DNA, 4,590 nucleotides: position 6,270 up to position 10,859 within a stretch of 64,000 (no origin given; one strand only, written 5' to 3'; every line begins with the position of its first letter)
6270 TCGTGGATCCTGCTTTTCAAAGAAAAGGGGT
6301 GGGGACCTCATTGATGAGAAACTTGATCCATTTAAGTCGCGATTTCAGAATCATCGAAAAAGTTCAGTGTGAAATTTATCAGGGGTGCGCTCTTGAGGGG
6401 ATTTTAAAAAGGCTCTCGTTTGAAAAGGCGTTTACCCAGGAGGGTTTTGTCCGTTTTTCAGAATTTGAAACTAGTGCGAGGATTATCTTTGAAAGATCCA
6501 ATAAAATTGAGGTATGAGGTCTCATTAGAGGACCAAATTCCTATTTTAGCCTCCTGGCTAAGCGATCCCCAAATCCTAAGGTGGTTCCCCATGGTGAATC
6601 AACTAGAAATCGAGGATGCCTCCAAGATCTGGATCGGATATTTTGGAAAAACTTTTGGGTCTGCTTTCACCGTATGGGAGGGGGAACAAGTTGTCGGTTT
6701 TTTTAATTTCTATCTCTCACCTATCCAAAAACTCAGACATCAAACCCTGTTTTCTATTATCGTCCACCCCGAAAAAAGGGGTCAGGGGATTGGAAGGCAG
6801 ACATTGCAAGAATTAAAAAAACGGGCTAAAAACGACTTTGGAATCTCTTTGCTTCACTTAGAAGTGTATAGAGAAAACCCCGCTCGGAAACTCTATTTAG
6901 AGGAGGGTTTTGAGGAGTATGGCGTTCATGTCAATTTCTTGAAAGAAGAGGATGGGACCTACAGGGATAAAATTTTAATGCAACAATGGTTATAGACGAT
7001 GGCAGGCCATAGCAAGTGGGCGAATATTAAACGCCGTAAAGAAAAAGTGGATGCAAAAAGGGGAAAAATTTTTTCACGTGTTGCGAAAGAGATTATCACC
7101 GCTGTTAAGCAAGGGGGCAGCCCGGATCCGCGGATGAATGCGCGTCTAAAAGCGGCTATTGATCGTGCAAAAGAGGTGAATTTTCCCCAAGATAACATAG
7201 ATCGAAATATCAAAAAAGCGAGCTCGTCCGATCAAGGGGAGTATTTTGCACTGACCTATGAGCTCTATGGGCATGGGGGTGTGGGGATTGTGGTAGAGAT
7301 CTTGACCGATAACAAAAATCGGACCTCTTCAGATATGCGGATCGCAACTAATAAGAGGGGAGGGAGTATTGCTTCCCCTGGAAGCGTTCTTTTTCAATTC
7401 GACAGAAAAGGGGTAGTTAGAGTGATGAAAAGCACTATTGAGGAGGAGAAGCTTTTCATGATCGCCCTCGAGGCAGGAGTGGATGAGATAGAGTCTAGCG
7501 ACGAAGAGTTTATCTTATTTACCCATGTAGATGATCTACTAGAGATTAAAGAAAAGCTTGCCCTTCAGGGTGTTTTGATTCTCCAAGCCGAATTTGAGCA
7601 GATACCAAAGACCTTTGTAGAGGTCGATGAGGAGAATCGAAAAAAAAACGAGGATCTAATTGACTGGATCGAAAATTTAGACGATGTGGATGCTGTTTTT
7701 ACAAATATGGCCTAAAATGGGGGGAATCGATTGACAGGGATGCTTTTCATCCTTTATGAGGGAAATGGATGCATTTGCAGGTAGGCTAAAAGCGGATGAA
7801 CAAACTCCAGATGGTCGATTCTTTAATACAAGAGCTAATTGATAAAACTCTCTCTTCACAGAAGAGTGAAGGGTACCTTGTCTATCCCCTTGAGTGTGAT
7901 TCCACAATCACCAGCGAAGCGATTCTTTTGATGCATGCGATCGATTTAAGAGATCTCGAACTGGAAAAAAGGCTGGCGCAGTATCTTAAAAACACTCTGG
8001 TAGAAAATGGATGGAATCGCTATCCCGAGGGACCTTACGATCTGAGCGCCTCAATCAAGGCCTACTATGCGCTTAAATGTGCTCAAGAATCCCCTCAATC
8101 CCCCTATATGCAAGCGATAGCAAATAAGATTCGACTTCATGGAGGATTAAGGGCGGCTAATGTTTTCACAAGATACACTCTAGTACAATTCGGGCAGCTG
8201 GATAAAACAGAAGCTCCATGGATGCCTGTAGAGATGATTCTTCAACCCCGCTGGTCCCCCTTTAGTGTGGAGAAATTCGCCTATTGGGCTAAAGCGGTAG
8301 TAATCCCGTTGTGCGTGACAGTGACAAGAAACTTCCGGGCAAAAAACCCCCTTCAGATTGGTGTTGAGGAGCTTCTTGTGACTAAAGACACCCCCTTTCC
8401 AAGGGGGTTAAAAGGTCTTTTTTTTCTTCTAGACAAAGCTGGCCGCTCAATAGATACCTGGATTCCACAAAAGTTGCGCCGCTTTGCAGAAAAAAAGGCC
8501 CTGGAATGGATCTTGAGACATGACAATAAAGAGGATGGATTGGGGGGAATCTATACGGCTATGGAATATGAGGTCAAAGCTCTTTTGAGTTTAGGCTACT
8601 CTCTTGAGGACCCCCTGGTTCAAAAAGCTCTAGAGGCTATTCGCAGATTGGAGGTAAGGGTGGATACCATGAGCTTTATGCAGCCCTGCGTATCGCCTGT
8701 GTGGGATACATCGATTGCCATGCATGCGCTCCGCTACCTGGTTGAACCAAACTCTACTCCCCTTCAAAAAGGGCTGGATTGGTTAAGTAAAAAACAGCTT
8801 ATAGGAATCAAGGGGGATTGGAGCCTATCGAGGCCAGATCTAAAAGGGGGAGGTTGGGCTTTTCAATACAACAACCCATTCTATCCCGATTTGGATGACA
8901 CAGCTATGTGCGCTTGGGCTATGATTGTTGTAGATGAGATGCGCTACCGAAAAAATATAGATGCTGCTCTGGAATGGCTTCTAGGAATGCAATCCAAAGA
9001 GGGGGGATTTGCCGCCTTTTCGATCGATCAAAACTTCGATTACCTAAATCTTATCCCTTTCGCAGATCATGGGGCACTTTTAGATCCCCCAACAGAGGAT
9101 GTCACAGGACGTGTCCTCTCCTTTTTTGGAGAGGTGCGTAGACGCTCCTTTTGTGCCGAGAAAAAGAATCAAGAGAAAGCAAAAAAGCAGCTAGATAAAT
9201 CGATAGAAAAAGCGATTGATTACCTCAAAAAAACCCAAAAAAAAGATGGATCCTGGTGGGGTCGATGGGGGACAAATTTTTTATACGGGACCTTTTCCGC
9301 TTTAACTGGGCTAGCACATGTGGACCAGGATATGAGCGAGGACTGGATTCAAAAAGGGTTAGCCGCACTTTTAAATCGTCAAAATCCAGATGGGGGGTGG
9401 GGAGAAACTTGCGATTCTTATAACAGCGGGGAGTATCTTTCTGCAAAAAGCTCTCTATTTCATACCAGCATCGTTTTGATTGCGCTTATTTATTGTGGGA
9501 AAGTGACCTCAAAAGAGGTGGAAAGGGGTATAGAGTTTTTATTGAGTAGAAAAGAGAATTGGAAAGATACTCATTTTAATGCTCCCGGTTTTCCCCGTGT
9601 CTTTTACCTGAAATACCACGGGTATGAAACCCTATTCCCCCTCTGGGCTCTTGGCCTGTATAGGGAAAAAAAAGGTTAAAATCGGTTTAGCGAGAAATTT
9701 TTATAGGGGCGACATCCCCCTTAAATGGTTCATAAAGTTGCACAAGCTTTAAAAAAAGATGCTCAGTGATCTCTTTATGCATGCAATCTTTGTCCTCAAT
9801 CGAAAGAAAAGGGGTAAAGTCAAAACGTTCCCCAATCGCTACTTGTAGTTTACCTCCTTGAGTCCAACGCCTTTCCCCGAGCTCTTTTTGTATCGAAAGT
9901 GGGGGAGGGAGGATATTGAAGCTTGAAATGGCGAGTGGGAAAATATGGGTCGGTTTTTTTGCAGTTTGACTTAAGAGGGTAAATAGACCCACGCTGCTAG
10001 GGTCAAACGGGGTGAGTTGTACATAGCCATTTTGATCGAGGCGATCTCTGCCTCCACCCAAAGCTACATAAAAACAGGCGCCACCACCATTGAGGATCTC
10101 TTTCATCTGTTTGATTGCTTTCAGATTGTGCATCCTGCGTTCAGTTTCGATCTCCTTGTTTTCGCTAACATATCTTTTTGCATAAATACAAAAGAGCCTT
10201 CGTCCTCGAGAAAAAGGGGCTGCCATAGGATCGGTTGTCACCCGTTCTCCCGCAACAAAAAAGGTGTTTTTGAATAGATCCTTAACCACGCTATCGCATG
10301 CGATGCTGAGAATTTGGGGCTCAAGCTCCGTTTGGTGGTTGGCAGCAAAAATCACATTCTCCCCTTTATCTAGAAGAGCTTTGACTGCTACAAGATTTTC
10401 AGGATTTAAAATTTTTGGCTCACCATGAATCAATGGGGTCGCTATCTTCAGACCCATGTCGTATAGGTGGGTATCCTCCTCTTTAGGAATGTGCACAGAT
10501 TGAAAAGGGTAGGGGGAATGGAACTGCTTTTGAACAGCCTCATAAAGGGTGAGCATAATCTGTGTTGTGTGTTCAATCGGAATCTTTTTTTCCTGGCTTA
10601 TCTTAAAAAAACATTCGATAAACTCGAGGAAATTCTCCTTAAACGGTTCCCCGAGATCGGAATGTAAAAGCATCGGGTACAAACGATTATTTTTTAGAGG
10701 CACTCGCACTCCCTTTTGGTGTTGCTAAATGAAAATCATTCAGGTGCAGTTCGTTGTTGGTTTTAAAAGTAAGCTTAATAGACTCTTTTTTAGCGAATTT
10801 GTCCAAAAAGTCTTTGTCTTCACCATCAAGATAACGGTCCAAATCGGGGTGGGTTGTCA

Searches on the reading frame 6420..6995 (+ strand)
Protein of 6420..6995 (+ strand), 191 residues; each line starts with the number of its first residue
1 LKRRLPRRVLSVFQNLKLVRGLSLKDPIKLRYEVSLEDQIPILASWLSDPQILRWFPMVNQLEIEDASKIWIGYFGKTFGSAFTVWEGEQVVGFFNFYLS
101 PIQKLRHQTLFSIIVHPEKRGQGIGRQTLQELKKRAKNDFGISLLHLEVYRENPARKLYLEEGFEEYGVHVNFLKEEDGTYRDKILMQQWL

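Call 77: search_protein_families(library=pfam, proteins=[window:6420-6995:+], max_evalue=0.000001)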
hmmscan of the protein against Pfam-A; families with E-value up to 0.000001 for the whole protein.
window:6420-6995:+ (191 aa): 4 families
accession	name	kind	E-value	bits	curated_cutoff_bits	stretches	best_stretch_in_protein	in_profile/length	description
PF00583.31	Acetyltransf_1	-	8.2e-13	49.1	20.7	1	67-164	21-116/116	Acetyltransferase (GNAT) family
PF13508.13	Acetyltransf_7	-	1.6e-11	44.9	27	1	83-166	6-84/84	Acetyltransferase (GNAT) domain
PF13673.13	Acetyltransf_10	-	1.4e-07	31.9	23.6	1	84-169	35-112/128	Acetyltransferase (GNAT) domain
PF13302.13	Acetyltransf_3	-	6e-07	30.7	25.4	1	35-155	8-127/138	Acetyltransferase (GNAT) domain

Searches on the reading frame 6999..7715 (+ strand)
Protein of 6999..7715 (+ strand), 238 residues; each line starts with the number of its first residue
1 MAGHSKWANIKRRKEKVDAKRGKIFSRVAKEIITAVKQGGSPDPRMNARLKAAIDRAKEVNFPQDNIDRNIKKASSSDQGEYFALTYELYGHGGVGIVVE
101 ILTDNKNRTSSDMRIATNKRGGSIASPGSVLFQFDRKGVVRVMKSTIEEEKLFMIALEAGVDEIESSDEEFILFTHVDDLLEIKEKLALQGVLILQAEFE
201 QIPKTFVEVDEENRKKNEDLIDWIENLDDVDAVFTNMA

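Call 77: search_protein_families(library=pfam, proteins=[window:6999-7715:+], max_evalue=0.000001)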
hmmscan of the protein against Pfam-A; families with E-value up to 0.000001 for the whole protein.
window:6999-7715:+ (238 aa): 2 families
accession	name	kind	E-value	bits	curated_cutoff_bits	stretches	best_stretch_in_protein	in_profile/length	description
PF01709.26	Transcrip_reg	-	4.5e-48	163.4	27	1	84-237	3-160/160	TACO1/YebC second and third domain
PF20772.2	TACO1_YebC_N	-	3.7e-30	104.6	36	1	5-76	1-72/73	TACO1/YebC protein N-terminal domain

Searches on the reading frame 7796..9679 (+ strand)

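Call 68: search_protein_families(library=pfam, proteins=[window:7796-9679:+], max_evalue=0.00001)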
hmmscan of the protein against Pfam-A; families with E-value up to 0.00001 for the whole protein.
window:7796-9679:+ (627 aa): 4 families
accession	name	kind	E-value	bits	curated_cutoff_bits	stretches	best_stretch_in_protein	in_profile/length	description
PF13243.12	SQHop_cyclase_C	-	3e-109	365.4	26.1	1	299-623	1-318/319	Squalene-hopene cyclase C-terminal domain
PF13249.12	SQHop_cyclase_N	-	5.6e-82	275.6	26.2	1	13-288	3-288/291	Squalene-hopene cyclase N-terminal domain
PF00432.27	Prenyltrans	-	9.4e-07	29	26.5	0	467-543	49-123/304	Prenyltransferase alpha-alpha toroid domain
PF09492.16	Pec_lyase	-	3.9e-06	26.8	22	0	380-502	56-168/292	Pectic acid lyase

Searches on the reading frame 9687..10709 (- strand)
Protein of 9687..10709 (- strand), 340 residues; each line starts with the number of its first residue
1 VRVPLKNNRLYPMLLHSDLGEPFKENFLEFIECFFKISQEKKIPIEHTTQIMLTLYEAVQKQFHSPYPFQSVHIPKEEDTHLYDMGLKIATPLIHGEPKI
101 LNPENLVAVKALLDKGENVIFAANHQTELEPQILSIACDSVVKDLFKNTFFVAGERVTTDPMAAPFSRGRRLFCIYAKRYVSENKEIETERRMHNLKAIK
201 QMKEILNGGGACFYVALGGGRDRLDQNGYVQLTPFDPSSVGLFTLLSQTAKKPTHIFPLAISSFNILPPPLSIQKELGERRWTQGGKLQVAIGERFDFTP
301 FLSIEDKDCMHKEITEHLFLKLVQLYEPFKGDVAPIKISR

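Call 77: search_protein_families(library=pfam, proteins=[window:9687-10709:-], max_evalue=0.000001)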
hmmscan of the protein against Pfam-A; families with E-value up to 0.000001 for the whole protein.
window:9687-10709:- (340 aa): 1 family
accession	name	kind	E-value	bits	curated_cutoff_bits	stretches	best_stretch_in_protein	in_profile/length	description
PF01553.26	Acyltransferase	-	7.6e-10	39.2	23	1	113-262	10-132/132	Acyltransferase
